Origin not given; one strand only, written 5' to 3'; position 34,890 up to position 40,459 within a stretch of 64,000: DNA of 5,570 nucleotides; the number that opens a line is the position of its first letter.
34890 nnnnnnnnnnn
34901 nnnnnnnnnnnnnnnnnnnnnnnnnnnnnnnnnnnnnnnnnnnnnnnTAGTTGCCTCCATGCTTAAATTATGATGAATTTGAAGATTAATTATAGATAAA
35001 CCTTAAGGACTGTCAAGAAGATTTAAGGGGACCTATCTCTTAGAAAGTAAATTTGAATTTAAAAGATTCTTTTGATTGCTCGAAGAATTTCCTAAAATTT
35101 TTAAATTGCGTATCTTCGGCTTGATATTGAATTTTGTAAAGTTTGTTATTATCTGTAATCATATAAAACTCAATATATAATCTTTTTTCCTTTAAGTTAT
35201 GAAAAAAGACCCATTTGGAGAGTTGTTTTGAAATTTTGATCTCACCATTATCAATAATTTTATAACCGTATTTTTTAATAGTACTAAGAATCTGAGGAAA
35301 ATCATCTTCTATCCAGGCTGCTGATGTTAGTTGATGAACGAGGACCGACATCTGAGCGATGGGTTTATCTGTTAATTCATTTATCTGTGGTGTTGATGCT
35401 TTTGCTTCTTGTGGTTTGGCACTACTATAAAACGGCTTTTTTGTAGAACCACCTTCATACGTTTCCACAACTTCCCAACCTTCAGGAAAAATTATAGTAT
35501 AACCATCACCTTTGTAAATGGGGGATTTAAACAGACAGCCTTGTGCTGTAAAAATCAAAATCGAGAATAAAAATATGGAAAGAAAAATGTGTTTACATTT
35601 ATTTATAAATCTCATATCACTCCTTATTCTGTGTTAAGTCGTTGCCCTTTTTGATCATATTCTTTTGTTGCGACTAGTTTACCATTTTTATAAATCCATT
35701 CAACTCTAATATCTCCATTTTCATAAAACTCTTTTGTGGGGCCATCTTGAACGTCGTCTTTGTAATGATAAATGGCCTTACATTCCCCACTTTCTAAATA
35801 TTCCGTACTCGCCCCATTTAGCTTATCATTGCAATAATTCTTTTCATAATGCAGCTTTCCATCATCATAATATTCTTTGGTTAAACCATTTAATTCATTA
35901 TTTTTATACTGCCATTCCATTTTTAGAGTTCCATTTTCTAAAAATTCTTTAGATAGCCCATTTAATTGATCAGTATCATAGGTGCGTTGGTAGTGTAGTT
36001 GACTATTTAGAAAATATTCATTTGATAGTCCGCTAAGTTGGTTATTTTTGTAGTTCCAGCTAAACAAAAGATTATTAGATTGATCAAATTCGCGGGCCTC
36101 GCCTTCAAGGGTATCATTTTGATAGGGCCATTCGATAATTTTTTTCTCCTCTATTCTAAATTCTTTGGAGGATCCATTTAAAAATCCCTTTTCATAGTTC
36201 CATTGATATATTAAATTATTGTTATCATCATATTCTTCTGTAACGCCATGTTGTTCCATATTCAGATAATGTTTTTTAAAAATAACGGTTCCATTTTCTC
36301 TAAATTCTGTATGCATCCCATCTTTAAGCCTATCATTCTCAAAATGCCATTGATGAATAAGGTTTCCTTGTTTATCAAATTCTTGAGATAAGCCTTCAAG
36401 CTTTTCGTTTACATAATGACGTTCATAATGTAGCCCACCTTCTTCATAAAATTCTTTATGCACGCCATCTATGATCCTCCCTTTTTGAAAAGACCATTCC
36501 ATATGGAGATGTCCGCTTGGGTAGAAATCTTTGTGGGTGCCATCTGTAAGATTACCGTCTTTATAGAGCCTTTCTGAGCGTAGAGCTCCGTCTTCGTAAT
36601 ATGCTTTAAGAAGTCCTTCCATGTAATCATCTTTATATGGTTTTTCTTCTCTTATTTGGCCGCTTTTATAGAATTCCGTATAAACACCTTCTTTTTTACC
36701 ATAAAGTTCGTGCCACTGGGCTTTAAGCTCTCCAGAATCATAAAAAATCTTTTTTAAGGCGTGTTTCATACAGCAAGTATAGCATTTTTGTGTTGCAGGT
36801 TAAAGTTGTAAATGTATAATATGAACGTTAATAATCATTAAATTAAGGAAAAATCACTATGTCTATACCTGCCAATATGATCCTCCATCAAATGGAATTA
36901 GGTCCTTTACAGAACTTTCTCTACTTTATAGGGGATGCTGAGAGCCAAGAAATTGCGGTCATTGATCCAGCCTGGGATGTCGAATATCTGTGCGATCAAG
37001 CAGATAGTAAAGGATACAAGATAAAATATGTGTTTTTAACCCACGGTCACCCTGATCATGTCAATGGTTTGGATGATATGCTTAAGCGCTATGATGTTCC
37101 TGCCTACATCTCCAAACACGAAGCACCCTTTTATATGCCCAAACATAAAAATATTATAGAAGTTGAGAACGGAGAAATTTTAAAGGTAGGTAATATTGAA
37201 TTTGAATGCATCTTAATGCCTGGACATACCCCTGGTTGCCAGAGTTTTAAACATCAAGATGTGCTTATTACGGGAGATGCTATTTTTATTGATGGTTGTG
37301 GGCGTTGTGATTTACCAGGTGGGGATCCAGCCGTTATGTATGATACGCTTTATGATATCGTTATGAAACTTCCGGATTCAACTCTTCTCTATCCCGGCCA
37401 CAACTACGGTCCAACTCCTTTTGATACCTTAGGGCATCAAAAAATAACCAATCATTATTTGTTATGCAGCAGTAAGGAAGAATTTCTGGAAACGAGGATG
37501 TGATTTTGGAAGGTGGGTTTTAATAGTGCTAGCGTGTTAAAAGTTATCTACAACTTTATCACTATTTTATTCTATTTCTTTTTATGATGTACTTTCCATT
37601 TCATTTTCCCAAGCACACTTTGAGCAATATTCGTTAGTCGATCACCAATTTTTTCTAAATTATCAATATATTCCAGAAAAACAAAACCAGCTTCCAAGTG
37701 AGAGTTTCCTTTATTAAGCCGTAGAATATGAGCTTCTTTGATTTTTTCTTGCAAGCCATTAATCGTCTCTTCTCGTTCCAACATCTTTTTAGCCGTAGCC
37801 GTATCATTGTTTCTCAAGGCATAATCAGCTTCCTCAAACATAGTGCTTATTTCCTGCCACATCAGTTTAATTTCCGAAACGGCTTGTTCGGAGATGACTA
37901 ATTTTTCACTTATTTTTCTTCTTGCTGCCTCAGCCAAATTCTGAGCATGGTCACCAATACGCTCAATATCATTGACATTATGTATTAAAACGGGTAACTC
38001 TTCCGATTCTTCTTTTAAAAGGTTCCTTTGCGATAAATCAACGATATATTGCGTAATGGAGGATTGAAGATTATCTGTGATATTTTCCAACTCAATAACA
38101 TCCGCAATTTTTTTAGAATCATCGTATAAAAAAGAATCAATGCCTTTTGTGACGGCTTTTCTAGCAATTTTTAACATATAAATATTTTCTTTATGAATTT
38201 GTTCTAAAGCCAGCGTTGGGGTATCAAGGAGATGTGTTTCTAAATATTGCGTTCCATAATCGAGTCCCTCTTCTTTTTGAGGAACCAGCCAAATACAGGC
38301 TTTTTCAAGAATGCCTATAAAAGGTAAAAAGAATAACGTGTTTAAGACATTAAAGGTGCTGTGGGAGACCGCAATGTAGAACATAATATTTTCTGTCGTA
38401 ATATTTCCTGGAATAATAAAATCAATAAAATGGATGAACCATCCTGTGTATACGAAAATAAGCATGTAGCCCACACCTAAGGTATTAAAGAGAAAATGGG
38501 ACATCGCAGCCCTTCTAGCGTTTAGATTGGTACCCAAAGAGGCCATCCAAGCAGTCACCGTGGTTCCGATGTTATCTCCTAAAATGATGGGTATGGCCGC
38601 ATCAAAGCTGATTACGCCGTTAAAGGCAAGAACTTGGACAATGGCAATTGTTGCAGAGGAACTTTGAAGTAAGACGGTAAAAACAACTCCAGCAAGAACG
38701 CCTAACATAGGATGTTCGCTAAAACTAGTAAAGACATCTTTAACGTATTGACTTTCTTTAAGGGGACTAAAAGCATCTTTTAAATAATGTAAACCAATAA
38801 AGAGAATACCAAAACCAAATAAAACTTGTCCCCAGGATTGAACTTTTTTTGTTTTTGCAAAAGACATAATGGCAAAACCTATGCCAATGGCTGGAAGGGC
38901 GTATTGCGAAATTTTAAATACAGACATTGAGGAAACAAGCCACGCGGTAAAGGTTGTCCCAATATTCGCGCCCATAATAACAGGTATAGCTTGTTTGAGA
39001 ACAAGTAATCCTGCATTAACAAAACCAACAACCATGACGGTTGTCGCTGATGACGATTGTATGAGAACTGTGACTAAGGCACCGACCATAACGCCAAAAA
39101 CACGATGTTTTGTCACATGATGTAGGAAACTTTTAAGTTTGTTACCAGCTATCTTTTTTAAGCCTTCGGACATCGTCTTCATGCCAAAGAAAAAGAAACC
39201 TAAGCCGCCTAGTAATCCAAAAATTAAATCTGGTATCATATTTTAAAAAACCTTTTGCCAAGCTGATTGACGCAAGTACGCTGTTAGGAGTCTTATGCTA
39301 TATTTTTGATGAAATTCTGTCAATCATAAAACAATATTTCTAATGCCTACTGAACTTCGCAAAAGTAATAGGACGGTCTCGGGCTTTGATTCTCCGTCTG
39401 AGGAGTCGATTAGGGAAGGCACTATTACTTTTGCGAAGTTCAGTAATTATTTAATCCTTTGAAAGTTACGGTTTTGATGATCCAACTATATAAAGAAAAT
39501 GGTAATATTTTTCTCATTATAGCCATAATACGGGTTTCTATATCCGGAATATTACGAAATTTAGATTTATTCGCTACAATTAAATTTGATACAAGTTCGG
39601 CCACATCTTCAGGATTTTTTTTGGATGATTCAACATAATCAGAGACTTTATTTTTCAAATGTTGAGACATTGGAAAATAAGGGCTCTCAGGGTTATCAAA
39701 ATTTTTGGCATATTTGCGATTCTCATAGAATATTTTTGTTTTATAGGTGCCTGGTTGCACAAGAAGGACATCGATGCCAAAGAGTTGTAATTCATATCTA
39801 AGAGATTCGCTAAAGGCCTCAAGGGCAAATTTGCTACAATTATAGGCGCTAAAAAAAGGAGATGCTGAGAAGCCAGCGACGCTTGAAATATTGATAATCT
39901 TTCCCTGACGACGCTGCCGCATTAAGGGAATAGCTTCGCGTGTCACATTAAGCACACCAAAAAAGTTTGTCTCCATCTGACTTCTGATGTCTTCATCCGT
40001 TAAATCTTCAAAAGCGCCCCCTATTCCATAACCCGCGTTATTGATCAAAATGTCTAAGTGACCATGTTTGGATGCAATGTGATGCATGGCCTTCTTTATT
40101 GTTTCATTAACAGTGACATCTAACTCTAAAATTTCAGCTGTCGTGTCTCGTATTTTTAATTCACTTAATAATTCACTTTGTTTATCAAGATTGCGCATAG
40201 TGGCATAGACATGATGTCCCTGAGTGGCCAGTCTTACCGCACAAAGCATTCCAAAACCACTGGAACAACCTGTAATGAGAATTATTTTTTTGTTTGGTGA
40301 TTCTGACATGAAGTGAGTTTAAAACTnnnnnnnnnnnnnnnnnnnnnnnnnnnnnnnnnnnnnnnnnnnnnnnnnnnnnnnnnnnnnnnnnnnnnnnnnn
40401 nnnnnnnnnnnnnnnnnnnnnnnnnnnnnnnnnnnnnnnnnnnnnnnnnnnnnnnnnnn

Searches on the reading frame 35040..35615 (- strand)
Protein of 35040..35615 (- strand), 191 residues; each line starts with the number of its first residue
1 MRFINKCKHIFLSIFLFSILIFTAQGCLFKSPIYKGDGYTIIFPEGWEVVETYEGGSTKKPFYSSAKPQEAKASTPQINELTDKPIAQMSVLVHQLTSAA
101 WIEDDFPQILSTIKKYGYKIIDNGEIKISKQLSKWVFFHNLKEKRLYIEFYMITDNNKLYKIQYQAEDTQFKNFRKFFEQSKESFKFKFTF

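Call 43: search_protein_families(library=pfam, proteins=[window:35040-35615:-], max_evalue=0.0001)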
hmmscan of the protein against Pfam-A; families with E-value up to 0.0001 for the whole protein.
window:35040-35615:- (191 aa): 1 family
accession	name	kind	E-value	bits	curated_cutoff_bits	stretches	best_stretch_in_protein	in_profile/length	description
PF01789.22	PsbP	-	2.8e-05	24.6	23.5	0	35-187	9-155/155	PsbP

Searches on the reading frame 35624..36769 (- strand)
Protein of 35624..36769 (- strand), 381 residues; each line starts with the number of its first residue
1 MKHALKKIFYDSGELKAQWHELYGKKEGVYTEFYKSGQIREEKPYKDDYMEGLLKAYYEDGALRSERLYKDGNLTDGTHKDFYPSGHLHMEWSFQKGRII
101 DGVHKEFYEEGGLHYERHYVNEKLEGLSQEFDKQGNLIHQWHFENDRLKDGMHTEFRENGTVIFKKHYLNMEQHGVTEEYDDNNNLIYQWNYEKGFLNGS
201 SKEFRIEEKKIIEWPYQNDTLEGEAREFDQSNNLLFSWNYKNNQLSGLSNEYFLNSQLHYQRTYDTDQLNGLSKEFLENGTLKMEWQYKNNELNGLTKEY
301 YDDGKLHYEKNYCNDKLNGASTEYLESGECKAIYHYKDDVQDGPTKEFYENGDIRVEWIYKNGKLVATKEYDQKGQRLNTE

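Call 43: search_protein_families(library=pfam, proteins=[window:35624-36769:-], max_evalue=0.0001)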
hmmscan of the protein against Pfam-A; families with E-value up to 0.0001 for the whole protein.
window:35624-36769:- (381 aa): 1 family
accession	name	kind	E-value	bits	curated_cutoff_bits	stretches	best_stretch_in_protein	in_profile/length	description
PF07661.19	MORN_2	-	8.2e-43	139.8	29.6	0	26-47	1-22/22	MORN repeat variant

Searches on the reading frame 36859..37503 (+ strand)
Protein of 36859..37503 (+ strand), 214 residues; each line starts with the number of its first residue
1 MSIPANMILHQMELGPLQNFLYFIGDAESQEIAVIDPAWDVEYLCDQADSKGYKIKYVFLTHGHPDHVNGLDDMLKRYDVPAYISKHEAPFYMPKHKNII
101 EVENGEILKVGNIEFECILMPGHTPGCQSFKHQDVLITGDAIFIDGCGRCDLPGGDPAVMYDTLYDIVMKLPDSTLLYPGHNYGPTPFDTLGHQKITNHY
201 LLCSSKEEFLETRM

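Call 43: search_protein_families(library=pfam, proteins=[window:36859-37503:+], max_evalue=0.0001)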
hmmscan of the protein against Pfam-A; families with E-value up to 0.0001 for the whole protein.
window:36859-37503:+ (214 aa): 2 families
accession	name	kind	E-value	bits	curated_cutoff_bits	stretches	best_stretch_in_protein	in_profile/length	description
PF00753.33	Lactamase_B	-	1.4e-25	90.8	22.7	1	15-181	2-196/196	Metallo-beta-lactamase superfamily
PF12706.13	Lactamase_B_2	-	4.6e-09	36.6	27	1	34-125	4-115/200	Beta-lactamase superfamily domain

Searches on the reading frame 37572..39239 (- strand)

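Call 32: search_protein_families(library=pfam, proteins=[window:37572-39239:-], max_evalue=0.0001)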
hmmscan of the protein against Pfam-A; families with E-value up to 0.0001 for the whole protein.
window:37572-39239:- (555 aa): 2 families
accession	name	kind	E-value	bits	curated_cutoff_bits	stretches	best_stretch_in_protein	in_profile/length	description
PF02690.20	Na_Pi_cotrans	-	4.2e-71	237.8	29.1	2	15-154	1-136/137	Na+/Pi-cotransporter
PF01895.24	PhoU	-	3.6e-31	107.8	23.5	2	458-542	2-89/89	PhoU domain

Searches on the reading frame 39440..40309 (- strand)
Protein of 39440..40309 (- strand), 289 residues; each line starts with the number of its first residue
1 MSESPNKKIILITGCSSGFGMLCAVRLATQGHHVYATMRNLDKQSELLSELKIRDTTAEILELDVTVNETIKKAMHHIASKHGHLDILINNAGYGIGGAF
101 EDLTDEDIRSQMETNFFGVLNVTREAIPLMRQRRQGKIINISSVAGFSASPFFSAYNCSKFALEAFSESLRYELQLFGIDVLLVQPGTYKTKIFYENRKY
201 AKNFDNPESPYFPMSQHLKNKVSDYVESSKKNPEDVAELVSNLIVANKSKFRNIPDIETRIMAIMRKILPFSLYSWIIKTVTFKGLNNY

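Call 32: search_protein_families(library=pfam, proteins=[window:39440-40309:-], max_evalue=0.0001)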
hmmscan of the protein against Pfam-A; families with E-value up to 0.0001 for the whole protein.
window:39440-40309:- (289 aa): 3 families
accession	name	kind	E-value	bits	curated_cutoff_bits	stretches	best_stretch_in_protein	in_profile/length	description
PF00106.31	adh_short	-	6e-55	186.2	26.6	1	8-198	1-191/195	short chain dehydrogenase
PF13561.12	adh_short_C2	-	4.5e-35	121.8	27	1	16-199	3-186/236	Enoyl-(Acyl carrier protein) reductase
PF08659.16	KR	-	4.9e-13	49.8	22.6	1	10-171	3-164/180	KR domain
